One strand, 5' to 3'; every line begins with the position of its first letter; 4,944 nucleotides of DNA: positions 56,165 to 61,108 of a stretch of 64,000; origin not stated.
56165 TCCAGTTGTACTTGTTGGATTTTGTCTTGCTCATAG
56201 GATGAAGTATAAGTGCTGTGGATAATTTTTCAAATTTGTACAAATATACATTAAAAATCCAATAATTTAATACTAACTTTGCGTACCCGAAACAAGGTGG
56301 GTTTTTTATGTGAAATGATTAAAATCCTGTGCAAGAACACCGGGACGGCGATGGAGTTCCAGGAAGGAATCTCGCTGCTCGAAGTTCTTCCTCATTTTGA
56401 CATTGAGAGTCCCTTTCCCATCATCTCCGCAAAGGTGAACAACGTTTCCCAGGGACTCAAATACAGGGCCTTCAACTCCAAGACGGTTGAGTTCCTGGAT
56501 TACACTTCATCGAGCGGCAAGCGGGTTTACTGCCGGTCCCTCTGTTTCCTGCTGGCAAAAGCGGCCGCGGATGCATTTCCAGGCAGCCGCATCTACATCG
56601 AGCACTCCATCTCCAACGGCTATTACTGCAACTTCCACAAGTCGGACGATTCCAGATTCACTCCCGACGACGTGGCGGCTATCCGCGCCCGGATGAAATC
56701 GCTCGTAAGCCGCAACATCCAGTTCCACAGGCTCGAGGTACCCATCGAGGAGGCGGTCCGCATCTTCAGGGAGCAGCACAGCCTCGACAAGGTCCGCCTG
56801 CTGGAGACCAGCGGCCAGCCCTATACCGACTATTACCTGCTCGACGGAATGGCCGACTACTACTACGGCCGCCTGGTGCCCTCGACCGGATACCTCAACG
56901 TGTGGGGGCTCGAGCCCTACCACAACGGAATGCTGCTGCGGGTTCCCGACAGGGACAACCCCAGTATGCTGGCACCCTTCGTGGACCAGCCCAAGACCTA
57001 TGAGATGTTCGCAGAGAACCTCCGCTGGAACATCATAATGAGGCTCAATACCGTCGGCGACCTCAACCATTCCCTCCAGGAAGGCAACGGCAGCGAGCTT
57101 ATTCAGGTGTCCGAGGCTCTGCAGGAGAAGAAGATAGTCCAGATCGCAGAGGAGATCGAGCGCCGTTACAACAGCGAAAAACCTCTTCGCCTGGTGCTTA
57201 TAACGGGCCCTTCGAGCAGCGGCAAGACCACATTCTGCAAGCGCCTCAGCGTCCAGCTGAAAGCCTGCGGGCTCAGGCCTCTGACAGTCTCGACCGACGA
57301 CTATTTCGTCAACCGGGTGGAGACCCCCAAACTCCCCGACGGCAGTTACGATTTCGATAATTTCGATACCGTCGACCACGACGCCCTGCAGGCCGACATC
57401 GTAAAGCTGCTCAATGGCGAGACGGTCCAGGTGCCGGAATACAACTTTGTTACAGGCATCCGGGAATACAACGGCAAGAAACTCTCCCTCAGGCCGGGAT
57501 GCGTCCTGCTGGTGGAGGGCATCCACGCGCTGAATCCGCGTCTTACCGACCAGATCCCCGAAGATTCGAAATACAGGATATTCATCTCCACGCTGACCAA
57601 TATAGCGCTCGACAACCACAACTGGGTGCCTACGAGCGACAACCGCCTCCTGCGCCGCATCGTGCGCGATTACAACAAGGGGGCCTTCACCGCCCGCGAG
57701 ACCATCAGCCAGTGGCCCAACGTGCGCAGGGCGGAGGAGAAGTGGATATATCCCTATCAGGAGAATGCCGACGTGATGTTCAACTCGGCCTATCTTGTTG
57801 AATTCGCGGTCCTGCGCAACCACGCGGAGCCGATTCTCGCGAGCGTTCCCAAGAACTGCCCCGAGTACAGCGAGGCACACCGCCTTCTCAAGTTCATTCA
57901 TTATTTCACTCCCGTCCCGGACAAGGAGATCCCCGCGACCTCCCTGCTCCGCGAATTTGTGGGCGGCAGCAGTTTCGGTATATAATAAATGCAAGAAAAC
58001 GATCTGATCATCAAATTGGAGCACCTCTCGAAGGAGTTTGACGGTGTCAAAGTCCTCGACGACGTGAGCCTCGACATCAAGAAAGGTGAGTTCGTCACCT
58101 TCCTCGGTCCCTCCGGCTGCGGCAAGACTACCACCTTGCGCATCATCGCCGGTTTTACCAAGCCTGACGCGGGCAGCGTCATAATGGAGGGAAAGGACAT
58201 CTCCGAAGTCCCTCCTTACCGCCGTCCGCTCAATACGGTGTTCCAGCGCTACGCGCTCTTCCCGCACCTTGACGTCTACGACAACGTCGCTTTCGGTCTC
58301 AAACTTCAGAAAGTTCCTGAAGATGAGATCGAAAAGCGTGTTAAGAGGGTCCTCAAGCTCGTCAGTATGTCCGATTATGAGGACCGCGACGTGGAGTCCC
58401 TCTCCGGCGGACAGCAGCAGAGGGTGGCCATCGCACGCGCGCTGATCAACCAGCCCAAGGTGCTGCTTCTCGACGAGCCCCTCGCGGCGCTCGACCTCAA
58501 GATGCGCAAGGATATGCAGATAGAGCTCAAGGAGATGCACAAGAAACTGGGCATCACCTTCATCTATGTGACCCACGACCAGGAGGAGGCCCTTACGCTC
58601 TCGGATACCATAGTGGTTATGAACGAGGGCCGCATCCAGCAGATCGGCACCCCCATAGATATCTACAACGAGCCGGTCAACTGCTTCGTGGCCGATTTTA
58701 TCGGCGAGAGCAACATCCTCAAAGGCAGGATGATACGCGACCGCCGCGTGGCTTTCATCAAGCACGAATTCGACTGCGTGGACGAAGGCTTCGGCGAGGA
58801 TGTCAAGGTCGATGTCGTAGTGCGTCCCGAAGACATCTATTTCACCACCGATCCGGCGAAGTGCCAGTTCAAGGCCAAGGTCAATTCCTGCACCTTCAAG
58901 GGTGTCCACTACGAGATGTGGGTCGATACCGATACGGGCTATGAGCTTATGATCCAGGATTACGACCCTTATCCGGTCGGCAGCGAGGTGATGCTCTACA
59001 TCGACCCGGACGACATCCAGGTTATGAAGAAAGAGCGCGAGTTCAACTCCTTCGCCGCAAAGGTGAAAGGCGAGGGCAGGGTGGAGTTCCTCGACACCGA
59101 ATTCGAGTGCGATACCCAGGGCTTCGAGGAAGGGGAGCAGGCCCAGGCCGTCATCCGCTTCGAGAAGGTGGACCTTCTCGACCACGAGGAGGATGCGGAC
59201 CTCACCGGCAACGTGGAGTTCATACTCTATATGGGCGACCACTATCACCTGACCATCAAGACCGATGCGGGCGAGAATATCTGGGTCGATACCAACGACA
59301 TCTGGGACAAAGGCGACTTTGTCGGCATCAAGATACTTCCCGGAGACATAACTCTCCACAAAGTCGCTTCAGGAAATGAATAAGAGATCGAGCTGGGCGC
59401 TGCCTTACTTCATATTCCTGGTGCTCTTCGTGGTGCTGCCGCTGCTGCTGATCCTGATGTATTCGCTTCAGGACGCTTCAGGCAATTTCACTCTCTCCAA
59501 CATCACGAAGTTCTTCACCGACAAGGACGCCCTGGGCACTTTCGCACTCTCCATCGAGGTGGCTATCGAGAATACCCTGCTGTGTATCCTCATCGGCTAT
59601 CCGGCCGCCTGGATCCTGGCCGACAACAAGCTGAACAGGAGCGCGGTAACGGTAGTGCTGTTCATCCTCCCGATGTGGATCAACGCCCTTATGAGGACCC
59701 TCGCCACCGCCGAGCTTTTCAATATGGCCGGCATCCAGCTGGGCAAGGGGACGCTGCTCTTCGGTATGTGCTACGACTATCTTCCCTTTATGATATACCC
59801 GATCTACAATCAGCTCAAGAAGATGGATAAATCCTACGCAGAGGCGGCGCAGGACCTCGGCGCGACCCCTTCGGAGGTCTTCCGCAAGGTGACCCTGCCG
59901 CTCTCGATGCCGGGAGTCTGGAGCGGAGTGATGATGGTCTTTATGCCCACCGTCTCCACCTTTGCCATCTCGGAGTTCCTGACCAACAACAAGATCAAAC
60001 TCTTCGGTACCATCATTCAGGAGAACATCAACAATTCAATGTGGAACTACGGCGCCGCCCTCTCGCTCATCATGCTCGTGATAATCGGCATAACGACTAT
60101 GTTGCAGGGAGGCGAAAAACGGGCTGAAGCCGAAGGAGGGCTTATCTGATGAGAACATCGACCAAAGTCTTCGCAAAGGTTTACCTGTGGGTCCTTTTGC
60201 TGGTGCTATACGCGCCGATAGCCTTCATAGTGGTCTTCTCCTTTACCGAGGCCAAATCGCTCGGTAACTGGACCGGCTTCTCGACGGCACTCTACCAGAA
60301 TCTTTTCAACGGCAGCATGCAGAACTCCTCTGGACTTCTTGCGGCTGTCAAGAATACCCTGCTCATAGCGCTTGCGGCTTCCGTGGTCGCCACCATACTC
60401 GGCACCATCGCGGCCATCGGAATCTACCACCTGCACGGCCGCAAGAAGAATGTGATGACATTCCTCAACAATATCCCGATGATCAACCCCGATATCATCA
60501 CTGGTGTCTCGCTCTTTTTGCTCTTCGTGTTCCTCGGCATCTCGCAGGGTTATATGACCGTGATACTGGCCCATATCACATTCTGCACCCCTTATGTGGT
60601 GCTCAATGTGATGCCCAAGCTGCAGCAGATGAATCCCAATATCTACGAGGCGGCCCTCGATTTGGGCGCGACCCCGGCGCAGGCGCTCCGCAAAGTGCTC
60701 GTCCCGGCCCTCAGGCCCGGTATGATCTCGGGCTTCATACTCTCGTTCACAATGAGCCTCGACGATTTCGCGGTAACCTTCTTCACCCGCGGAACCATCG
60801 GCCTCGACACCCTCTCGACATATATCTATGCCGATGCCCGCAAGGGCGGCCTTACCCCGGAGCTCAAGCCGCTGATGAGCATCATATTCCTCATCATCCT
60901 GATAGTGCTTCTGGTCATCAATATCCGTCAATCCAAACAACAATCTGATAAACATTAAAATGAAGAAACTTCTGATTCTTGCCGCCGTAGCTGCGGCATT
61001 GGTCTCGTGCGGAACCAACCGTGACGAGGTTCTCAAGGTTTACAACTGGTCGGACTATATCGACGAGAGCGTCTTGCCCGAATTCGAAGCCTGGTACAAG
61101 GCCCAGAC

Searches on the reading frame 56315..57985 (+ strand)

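Call 77: search_protein_families(library=pfam, proteins=[window:56315-57985:+], max_evalue=0.00001)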
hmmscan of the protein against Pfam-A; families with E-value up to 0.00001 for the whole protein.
window:56315-57985:+ (556 aa): 1 family
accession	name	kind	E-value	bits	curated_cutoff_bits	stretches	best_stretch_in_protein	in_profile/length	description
PF00485.24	PRK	-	9.7e-15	55.3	22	1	296-491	4-189/196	Phosphoribulokinase / Uridine kinase family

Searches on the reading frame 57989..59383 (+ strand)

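Call 77: search_protein_families(library=pfam, proteins=[window:57989-59383:+], max_evalue=0.00001)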
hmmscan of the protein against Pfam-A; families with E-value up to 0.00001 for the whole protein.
window:57989-59383:+ (464 aa): 2 families
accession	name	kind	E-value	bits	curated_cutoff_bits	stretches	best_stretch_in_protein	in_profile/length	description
PF00005.33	ABC_tran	-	3.5e-39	135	25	1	23-166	1-137/137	ABC transporter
PF08402.16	TOBE_2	-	7.7e-18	64.8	21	1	276-346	1-76/76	TOBE domain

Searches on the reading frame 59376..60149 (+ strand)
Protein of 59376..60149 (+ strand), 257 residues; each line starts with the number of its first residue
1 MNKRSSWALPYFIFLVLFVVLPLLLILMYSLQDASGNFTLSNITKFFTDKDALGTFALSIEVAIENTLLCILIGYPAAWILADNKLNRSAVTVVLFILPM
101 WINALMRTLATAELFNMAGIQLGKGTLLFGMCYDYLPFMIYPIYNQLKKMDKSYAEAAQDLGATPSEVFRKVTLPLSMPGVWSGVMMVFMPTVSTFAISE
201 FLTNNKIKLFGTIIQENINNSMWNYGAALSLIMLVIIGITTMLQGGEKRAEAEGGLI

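Call 77: search_protein_families(library=pfam, proteins=[window:59376-60149:+], max_evalue=0.00001)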
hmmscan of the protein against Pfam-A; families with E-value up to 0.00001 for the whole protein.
window:59376-60149:+ (257 aa): 1 family
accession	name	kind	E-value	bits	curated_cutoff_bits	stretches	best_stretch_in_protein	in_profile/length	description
PF00528.27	BPD_transp_1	-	2e-12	47.6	26.4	1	91-241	43-172/184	Binding-protein-dependent transport system inner membrane component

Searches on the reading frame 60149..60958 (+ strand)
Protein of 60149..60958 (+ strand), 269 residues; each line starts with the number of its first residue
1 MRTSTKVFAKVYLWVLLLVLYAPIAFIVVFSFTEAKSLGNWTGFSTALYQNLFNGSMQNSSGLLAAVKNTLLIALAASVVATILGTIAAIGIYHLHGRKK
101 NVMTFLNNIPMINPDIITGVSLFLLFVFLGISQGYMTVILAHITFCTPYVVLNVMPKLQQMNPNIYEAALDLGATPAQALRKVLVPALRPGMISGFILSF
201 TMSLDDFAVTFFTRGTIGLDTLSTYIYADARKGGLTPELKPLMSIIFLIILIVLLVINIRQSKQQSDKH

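Call 77: search_protein_families(library=pfam, proteins=[window:60149-60958:+], max_evalue=0.00001)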
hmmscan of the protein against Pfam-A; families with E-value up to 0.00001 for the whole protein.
window:60149-60958:+ (269 aa): 1 family
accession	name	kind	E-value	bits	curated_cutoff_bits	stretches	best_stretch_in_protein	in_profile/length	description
PF00528.27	BPD_transp_1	-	7.4e-17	62.1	26.4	1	82-257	2-171/184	Binding-protein-dependent transport system inner membrane component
